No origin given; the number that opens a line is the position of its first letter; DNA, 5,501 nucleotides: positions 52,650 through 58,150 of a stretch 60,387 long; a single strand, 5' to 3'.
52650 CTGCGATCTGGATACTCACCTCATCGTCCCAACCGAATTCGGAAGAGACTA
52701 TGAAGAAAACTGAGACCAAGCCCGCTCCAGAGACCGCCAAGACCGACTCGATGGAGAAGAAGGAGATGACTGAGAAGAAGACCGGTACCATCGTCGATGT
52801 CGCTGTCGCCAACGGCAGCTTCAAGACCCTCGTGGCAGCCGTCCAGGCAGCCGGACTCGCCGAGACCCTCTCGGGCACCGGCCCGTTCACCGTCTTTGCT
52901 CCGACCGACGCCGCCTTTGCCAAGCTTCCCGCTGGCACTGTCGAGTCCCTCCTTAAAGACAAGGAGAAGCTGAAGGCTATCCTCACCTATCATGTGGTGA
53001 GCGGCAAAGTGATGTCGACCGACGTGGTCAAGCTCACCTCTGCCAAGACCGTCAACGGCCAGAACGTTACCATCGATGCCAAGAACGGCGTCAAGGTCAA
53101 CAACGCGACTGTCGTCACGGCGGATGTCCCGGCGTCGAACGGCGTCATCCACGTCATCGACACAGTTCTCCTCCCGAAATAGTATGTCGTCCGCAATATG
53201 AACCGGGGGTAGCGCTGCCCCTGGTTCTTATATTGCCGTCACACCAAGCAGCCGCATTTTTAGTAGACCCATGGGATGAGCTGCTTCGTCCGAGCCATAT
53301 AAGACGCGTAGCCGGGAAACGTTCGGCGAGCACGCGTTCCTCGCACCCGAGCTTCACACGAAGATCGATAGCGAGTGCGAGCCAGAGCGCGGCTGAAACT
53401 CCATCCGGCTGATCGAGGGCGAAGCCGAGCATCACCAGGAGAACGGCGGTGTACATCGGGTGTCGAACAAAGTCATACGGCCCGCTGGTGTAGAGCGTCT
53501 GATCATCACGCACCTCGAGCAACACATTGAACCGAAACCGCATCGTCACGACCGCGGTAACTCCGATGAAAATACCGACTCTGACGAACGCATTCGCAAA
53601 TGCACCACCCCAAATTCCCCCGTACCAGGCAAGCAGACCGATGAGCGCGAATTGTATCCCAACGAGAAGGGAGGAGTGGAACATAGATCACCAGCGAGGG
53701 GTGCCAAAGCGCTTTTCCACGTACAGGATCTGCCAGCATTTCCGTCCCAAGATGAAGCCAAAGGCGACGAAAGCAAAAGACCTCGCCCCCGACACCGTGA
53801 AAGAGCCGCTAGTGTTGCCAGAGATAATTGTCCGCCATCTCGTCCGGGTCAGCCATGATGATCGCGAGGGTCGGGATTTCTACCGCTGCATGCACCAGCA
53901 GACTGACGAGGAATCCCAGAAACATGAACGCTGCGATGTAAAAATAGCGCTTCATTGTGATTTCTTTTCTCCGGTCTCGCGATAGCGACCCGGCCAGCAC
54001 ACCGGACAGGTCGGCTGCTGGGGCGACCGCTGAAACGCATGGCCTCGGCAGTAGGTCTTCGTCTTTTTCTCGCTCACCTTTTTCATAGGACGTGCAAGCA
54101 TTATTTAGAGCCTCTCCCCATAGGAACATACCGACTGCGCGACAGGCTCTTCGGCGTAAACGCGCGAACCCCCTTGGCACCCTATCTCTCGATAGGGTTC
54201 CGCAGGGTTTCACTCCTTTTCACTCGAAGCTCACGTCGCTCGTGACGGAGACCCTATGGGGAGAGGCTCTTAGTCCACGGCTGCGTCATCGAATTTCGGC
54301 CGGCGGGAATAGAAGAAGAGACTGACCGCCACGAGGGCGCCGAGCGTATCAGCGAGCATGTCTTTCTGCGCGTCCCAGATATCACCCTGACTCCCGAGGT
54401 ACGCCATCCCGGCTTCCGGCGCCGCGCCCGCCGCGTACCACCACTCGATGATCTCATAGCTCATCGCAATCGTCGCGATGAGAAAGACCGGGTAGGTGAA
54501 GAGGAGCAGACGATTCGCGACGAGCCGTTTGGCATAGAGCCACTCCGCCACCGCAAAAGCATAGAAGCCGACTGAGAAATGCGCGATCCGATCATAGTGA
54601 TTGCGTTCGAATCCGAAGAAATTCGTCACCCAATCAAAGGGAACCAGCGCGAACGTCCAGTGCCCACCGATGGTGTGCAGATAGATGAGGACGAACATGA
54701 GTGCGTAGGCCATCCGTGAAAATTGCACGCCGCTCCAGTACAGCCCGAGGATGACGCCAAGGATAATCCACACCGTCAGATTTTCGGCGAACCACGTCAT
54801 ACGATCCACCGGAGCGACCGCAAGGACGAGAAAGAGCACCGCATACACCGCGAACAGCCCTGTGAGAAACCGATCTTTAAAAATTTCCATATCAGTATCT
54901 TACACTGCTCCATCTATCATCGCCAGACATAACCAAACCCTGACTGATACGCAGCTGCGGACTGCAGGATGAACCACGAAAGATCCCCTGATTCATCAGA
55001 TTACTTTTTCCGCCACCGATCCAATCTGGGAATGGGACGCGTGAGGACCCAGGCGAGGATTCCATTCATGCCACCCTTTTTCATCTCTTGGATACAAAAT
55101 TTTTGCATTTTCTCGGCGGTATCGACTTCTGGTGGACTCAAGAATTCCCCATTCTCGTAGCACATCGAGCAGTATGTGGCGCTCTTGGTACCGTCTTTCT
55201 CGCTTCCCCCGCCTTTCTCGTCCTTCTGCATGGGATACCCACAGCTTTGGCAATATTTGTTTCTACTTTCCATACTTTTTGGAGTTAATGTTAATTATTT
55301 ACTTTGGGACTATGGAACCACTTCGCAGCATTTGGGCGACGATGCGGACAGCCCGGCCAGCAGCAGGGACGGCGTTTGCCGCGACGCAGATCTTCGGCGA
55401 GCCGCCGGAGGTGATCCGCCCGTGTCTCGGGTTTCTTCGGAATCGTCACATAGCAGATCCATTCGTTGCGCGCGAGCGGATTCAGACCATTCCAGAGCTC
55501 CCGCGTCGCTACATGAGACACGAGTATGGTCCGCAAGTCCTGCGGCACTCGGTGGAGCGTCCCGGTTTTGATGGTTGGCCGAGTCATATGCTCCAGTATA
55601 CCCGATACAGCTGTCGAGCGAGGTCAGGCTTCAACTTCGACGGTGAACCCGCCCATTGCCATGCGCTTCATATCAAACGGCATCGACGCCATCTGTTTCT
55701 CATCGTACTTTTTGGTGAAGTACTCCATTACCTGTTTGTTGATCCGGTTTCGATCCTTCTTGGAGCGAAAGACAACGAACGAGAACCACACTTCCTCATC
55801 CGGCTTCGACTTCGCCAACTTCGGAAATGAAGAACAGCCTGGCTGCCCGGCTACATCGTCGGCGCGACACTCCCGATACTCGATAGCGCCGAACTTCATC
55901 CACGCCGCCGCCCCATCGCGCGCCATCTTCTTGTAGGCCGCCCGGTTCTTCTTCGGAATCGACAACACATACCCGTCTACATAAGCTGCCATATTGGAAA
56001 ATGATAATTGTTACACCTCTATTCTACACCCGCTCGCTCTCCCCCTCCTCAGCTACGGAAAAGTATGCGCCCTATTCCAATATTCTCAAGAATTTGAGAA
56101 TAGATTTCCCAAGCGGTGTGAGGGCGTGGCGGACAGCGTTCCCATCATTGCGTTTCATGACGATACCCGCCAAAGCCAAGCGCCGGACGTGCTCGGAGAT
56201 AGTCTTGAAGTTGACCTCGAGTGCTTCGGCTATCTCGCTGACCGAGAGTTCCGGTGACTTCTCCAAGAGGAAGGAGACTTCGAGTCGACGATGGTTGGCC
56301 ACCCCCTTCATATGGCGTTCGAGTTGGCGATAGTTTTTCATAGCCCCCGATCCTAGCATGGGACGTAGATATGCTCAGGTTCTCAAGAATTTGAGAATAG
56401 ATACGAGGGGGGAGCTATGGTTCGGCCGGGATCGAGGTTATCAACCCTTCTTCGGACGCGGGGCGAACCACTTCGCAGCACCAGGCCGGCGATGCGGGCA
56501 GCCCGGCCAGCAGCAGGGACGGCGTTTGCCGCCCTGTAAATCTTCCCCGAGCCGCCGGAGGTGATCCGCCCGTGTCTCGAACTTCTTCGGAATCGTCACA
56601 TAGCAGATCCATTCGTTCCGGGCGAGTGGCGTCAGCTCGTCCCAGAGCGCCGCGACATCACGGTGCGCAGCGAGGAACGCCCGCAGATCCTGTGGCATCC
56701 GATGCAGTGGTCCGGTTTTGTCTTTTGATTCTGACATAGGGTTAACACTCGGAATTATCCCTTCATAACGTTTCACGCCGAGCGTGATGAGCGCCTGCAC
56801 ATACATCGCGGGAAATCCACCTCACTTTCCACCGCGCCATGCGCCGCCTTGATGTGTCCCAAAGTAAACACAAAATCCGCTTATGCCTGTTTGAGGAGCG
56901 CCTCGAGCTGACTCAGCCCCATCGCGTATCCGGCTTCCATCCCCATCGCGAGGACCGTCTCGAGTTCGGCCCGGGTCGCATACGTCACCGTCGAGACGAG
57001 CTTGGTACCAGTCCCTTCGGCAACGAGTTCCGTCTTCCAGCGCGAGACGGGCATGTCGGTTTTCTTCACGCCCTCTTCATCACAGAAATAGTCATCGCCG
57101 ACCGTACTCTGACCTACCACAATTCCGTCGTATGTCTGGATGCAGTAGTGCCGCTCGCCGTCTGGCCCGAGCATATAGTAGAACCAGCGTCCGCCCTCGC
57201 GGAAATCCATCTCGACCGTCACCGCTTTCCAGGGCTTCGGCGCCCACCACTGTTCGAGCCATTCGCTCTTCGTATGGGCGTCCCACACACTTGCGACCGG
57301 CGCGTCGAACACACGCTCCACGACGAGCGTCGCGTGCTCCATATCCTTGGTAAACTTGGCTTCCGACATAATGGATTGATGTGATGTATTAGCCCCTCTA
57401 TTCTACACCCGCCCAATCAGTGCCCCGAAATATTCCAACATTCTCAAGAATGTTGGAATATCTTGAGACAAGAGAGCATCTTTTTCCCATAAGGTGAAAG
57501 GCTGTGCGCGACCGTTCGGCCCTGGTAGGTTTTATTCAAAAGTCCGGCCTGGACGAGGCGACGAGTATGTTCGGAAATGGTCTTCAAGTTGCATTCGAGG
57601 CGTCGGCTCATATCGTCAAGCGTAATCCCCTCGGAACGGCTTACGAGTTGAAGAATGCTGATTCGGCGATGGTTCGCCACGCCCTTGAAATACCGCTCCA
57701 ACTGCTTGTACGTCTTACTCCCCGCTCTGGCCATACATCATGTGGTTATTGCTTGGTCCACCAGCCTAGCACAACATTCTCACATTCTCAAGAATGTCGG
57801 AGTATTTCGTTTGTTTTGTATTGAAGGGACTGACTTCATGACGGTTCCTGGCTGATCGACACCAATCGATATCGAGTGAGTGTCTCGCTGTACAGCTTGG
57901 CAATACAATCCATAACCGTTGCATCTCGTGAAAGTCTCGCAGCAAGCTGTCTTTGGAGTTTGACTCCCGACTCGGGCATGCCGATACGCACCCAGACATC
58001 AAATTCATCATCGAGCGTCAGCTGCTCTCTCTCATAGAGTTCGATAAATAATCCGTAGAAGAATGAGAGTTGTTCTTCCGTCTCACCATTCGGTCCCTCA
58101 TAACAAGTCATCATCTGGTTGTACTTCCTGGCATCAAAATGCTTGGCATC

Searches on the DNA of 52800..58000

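Call 61: search_rna_families(source=window, start=52800, end=58000, threshold=evalue, max_evalue=1)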
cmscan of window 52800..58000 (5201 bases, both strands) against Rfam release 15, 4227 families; matches with E-value up to 1: 1.
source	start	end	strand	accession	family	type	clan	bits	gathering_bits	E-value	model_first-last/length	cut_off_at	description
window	57409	57480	-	RF00780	MIR477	Gene; miRNA;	-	20.3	65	0.99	1-99/99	no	MIR477 microRNA precursor family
